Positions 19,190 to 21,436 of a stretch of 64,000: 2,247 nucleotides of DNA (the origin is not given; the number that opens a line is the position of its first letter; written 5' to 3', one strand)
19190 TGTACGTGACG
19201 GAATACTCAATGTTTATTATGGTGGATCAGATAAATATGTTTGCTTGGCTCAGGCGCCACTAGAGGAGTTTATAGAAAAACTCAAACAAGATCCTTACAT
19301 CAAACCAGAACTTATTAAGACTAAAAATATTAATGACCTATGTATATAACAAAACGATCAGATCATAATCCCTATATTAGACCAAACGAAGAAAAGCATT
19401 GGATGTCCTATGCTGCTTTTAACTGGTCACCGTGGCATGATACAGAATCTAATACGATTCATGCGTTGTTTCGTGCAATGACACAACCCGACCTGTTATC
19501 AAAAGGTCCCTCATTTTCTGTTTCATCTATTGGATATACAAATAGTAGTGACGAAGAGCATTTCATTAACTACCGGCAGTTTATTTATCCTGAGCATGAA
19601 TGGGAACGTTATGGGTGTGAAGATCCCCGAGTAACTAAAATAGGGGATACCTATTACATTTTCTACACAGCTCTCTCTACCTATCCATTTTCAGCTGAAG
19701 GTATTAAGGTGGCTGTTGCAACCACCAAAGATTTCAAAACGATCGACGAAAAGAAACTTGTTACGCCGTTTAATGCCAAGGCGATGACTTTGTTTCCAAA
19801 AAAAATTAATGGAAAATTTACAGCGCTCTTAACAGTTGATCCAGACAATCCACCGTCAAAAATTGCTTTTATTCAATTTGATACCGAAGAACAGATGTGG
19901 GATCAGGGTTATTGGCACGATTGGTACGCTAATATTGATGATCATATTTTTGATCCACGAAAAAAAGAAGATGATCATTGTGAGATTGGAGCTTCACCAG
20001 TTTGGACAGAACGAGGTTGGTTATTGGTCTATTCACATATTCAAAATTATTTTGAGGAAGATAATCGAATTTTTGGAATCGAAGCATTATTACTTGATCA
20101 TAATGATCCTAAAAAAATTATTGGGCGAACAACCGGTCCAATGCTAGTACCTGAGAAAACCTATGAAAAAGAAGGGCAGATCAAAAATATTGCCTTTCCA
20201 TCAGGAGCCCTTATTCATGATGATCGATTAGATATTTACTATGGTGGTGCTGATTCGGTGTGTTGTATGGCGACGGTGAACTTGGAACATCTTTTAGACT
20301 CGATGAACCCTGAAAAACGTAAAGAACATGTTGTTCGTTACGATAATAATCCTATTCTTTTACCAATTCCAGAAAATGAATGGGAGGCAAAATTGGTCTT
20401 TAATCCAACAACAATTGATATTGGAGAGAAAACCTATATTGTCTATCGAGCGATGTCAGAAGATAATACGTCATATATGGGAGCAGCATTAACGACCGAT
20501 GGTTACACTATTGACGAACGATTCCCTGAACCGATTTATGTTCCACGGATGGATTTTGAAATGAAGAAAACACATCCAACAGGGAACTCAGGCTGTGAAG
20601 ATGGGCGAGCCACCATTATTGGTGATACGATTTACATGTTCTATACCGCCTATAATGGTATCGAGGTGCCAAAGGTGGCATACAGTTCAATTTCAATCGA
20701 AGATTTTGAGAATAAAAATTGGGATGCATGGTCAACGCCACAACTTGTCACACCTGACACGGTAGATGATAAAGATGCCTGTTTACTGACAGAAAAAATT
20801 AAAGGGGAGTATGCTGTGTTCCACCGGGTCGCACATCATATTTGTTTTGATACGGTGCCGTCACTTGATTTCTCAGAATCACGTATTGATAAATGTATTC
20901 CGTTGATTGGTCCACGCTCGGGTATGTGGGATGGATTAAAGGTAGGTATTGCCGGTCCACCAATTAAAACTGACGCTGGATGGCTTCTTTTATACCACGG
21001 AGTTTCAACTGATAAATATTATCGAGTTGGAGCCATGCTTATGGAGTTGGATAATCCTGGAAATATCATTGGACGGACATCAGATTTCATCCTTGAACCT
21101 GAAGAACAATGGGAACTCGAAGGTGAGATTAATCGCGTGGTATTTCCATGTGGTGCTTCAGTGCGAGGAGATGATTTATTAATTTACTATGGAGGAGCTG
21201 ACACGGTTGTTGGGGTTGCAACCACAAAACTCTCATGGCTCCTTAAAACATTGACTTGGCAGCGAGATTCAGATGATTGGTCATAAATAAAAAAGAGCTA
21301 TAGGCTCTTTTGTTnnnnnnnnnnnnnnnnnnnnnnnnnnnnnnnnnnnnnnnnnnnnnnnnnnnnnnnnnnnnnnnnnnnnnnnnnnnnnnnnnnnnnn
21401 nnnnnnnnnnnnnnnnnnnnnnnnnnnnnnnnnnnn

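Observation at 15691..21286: Mannoside phosphorylase locus with two tandem double-domain GH130-like proteins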

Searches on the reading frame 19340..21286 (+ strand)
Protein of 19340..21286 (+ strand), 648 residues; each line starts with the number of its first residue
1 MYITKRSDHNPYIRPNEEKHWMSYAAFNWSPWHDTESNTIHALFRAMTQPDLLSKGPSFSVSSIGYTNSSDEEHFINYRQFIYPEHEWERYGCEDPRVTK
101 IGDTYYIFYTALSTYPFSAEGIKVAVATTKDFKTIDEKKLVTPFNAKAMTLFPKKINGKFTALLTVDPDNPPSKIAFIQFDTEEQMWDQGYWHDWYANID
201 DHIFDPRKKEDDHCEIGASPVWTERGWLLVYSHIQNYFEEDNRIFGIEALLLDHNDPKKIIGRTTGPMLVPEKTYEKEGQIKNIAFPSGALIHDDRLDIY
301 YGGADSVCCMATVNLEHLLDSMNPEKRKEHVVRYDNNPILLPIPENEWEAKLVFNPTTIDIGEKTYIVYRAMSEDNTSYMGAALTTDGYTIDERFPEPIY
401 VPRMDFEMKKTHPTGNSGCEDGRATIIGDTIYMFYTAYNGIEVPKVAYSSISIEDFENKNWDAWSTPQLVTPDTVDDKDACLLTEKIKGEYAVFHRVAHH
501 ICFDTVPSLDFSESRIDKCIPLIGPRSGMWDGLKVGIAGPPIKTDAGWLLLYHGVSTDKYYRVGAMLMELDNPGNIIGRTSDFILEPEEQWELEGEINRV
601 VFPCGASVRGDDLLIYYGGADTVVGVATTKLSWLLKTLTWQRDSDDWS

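Call 3: search_protein_families(library=pfam, proteins=[window:19340-21286:+], max_evalue=0.01)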
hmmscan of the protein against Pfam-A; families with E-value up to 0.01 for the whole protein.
window:19340-21286:+ (648 aa): 2 families
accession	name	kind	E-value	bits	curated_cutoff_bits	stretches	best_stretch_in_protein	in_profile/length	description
PF04041.19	Glyco_hydro_130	-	1.9e-86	290.4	26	2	349-637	31-317/320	beta-1,4-mannooligosaccharide phosphorylase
PF00251.26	Glyco_hydro_32N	-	0.0095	16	22.1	0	265-375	54-153/307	Glycosyl hydrolases family 32 N-terminal domain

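Call 4: search_protein_families(library=ncbifam, proteins=[window:19340-21286:+], max_evalue=0.01)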
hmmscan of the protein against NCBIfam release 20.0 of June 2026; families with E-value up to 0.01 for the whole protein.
window:19340-21286:+ (648 aa): 3 families
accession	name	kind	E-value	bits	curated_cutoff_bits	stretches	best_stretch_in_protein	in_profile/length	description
NF052550.1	BManbPhaseBMBP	equivalog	2.2e-111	372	450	2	333-630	6-290/296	beta-1,2-mannobiose phosphorylase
NF050092.1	BtaManbiosPhlase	equivalog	4.6e-96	321.8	550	2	60-322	105-350/351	BtaManbiosPhlase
NF058598.1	BetMansidBT3780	equivalog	2.7e-45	155.1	550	3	346-629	55-362/366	beta-1,2-mannosidase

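Call 7: search_solved_structures(query=window:19340-21283:+, max_evalue=0.001, show_alignments=2)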
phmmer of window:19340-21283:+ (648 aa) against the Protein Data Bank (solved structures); distinct sequences matched with E-value up to 0.001: 18.
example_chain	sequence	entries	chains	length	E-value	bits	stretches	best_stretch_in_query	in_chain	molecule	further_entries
7fip_A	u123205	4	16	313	4.1e-51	177.3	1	331-629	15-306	Beta-1,2-mannobiose phosphorylase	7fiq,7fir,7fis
9fj8_A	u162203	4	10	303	4.7e-50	173.8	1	333-631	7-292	1,2-beta-oligomannan phosphorylase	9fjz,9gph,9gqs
5b0p_A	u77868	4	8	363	4.3e-41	144.2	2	522-638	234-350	Lin0857 protein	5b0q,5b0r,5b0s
9erh_A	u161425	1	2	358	1.3e-30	109.6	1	64-323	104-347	Uhgb_MS mannoside synthase from an unknown human gut bacterium in complex with 1,2-beta-ma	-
9eqq_A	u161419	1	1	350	1.4e-30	109.5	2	518-635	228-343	Uhgb_MS mannoside synthase from an unknown human gut bacterium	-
9erg_A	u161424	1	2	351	1.4e-30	109.5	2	518-635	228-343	Uhgb_MS mannoside synthase from an unknown human gut bacterium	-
1vkd_A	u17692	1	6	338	1.4e-30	109.5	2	528-628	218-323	conserved hypothetical protein TM1225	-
4udg_A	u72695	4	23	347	1.3e-24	89.8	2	528-628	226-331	UHGB_MP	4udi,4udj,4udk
4udk_E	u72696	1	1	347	1.3e-24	89.8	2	528-628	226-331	UHGB_MP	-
5ayd_A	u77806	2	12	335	3e-23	85.3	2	523-631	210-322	Beta-1,4-mannooligosaccharide phosphorylase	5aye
4onz_A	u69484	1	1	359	7.6e-19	70.7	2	249-312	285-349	putative glycoside hydrolase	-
3r67_A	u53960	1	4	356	7.5e-17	64.1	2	347-556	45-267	putative Glycosidase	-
5a7v_A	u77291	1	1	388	4.2e-16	61.6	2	202-314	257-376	PUTATIVE GLYCOSIDASE PH117-RELATED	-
5a7v_B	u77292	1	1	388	4.2e-16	61.6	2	202-314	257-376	PUTATIVE GLYCOSIDASE PH117-RELATED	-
3qc2_A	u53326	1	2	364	5.6e-16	61.2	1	335-627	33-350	glycosyl hydrolase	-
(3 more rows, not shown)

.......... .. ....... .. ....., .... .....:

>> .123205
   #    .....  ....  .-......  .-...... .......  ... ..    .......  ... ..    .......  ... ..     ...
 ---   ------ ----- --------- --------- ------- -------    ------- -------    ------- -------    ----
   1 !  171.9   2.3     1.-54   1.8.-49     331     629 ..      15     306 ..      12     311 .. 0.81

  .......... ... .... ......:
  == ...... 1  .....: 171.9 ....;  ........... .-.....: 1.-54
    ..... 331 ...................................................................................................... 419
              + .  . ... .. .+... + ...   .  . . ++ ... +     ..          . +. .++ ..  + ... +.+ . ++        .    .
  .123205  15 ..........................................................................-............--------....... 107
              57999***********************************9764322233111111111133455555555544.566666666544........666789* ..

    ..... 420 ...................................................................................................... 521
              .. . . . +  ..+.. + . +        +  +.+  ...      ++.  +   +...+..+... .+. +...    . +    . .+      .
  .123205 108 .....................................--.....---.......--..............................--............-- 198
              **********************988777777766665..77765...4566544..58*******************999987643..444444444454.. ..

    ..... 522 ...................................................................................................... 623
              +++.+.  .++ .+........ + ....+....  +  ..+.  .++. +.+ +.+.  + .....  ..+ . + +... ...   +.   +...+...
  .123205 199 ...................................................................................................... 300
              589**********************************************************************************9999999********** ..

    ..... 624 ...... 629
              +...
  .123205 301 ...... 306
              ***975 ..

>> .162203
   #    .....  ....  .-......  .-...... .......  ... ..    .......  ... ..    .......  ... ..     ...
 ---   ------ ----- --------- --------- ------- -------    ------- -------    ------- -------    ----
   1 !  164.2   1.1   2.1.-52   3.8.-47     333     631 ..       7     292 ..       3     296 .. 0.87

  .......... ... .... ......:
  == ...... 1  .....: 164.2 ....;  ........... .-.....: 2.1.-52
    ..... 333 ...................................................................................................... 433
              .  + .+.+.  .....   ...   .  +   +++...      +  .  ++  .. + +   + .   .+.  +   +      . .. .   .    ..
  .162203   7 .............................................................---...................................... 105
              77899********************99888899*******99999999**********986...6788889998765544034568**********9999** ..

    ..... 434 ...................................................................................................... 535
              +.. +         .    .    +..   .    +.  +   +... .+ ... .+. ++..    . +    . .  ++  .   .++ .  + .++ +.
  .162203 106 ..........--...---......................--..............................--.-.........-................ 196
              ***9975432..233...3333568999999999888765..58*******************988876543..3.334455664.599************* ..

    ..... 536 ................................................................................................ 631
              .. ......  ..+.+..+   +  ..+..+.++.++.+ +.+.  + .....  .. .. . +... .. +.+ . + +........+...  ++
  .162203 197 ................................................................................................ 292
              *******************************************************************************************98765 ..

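Call 9: find_homologous_proteins(query=window:19340-21283:+, max_evalue=1e-10)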
Query window:19340-21283:+ (648 aa): 5450 proteins with E <= 1e-10 among 8000 candidates; the best 120 are listed.
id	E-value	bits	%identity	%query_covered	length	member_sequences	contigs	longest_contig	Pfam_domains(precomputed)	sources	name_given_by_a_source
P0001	0.0e+0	1405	89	100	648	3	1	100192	PF04041.20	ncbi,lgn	-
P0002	0.0e+0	1374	88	100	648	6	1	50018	PF00251.27,PF04041.20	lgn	-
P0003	0.0e+0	1369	86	100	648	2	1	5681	PF04041.20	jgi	-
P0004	0.0e+0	1364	87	100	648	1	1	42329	PF04041.20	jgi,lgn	jgi:predicted GH43/DUF377 family glycosyl hydrolase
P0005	0.0e+0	1359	86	100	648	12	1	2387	PF04041.20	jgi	jgi:predicted GH43/DUF377 family glycosyl hydrolase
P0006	0.0e+0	1340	86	100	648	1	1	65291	PF00251.27,PF04041.20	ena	-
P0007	0.0e+0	1328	83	100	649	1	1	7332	PF04041.20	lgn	-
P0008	0.0e+0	1294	81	100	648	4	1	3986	PF04041.20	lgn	-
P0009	0.0e+0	1279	80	100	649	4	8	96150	PF04041.20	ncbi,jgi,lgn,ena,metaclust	metaclust:\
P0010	0.0e+0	1261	79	100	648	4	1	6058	PF04041.20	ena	-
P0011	0.0e+0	1255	80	100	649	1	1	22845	PF04041.20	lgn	-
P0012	0.0e+0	1205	75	100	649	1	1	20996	PF04041.20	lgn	-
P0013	0.0e+0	1122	72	100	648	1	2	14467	PF04041.20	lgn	-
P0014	0.0e+0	1056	67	100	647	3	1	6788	PF04041.20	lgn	-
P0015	8.4e-285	965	74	80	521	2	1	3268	PF04041.20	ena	-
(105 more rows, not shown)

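Call 25: find_encoding_contigs(protein=window:19340-21286:+, flank=10000, max_places=3)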
Protein window:19340-21286:+ (648 aa): no gene with exactly this product is on record in the collection.

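Call 26: find_encoding_contigs(protein=P0001, flank=10000, max_places=3)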
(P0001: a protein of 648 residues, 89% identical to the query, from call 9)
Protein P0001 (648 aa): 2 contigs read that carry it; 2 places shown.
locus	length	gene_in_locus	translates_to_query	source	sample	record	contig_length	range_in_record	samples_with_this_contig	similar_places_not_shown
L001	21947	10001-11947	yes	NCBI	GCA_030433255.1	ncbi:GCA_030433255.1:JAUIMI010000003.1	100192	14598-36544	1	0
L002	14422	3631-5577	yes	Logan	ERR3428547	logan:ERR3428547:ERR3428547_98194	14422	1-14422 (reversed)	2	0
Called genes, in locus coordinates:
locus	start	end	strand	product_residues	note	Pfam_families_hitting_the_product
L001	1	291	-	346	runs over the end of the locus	-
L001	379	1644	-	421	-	PF02403:Seryl_tRNA_N, PF00587:tRNA-synt_2b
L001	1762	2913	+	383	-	-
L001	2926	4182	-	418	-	PF01941:AdoMet_Synthase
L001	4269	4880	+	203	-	PF03575:Peptidase_S51, PF07685:GATase_3 (weak)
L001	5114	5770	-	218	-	PF16715:CDPS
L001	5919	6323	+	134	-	PF01050:MannoseP_isomer (weak), PF07883:Cupin_2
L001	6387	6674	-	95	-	-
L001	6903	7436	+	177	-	PF08282:Hydrolase_3 (weak)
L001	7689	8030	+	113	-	PF01050:MannoseP_isomer, PF07883:Cupin_2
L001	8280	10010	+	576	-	PF04041:Glyco_hydro_130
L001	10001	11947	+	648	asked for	PF04041:Glyco_hydro_130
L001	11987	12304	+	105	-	PF01035:DNA_binding_1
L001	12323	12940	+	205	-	PF01551:Peptidase_M23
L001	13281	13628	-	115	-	PF02033:RBFA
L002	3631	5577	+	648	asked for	PF04041:Glyco_hydro_130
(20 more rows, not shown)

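Call 28: find_related_loci(query=A1, collection=genome_contigs, flank=8000)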
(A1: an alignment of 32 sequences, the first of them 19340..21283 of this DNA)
Query A1 (648 aa) in genome_contigs; peptide patterns used: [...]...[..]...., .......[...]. (x = any residue, [..] = any of these).
600 stretches matched a pattern (row limit reached: there are more); 594 encode a relative of the query (tblastn E <= 1e-3); the best 80 are kept; 80 distinct loci.
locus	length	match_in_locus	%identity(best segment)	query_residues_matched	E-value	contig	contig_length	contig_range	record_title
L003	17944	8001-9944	89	1-648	0e+0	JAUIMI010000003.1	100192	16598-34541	MAG: bacterium isolate Co_bin.90 NODE_2011_length_100192_cov_2.077300, whole genome shotgun sequence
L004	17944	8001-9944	86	1-648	0e+0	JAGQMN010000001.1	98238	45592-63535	MAG: Patescibacteria group bacterium isolate HKST-UBA43 NODE_1_length_98238_cov_6.995243, whole genome shotgun sequence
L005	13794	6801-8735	76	1-644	0e+0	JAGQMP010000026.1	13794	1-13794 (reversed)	MAG: Patescibacteria group bacterium isolate HKST-UBA45 2012-05-30_1_(paired)_contig_112883, whole genome shotgun sequen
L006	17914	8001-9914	57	1-645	0e+0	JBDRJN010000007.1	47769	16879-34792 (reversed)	MAG: Candidatus Omnitrophota bacterium isolate MEGAHIT-group-1.657 k141_8139442, whole genome shotgun sequence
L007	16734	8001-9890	55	1-641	0e+0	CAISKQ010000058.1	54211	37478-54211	uncultured bacterium isolate LJ_bin-4100 genome assembly, contig: bin-4100:58/67, whole genome shotgun sequence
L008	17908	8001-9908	56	1-638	0e+0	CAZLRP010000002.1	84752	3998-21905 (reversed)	MAG TPA_asm: uncultured Candidatus Saccharibacteria bacterium isolate binchicken_co220_141 genome assembly, contig: NODE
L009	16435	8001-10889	56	1-641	0e+0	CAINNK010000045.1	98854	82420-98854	uncultured bacterium isolate AM_bin-0953 genome assembly, contig: bin-0953:45/46, whole genome shotgun sequence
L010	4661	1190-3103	56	1-639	0e+0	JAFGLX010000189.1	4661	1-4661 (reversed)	MAG: Candidatus Omnitrophota bacterium isolate Zod_Metabat.422 k87_15038713, whole genome shotgun sequence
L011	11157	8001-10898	55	1-642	0e+0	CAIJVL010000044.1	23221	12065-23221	Candidatus Adlerbacteria bacterium isolate T7-022_bin-222 genome assembly, contig: bin-222:44/69, whole genome shotgun s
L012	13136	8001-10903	56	1-629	0e+0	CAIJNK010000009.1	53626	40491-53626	uncultured bacterium isolate AlinenLipids_bin-6017 genome assembly, contig: bin-6017:09/22, whole genome shotgun sequenc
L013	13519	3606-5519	53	1-639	0e+0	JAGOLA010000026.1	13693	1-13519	MAG: Candidatus Omnitrophota bacterium isolate Go_SlDig_bin_159 Go_SlDig_13222_length_13693_cov_3.918178, whole genome s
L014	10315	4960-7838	54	1-638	0e+0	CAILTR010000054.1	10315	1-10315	uncultured bacterium isolate Kiruna_bin-03023 genome assembly, contig: bin-03023:054/120, whole genome shotgun sequence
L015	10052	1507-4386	54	1-638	0e+0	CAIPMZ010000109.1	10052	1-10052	uncultured bacterium isolate Ja1_bin-0683 genome assembly, contig: bin-0683:109/145, whole genome shotgun sequence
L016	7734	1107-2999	55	1-631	0e+0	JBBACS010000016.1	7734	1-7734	MAG: Candidatus Paceibacterota bacterium isolate SO_2017_LW1_54 NODE_9239_length_7734_cov_1.742211_LW64-88_2017, whole g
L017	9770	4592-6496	54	1-645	0e+0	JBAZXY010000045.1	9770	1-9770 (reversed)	MAG: Parcubacteria group bacterium isolate SO_2017_GW1_67 NODE_25983_length_9770_cov_2.652494_OW334_2017, whole genome s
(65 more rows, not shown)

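Call 58: predict_structure(alignment_id=A1)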
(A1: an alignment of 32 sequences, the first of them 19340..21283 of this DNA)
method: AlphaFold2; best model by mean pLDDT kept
length: 648 residues; sequences in the alignment: 32
mean_pLDDT: 93.5   pTM: 0.90
mean pLDDT of the five models: 93.5, 93.1, 92.6, 91.2, 89.3
residues with pLDDT >= 90: 552; 70-90: 87; 50-70: 9; < 50: 0
segments of 3 or more residues with pLDDT < 50: none
pLDDT, mean of each block of 10 residues (from residue 1): 94 94 96 94 95 73 96 93 96 96 96 91 97 96 95 94 90 88 95 94 89 90 96 87 92 95 94 94 94 95 97 96 89 96 96 95 96 94 97 97 92 78 95 94 92 97 95 88 94 94 94 89 94 94 96 95 96 94 95 96 93 97 97 96 80
secondary structure, 60 per line:
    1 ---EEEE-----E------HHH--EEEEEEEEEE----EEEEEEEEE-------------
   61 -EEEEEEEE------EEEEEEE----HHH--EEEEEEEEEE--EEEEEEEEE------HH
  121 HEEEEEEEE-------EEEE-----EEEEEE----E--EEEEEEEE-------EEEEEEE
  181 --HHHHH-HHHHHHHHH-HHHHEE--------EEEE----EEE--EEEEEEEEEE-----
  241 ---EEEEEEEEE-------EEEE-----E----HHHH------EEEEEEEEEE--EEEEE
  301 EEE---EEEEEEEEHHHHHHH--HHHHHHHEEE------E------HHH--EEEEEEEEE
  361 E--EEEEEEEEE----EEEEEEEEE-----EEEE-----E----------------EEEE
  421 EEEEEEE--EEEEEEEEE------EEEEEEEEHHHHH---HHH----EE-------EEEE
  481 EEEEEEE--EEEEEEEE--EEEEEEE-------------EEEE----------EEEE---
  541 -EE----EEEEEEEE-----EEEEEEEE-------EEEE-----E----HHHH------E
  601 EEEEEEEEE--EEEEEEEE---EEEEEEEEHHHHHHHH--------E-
elements in order: E4-7 E25-34 E39-47 E62-69 E76-82 E92-101 E104-112 E122-129 E137-140 E146-151 E159-166 E174-180 H183-187 H189-197 H199-202 E213-216 E221-223 E226-235 E244-252 E260-263 H274-277 E284-293 E296-303 E307-314 H315-321 H324-330 E331-333 E352-361 E364-372 E377-385 E391-394 E417-427 E430-438 E445-452 H453-457 E477-487 E490-497 E500-506 E520-523 E534-537 E548-555 E561-568 E576-579 H590-593 E600-609 E612-619 E623-630 H631-638
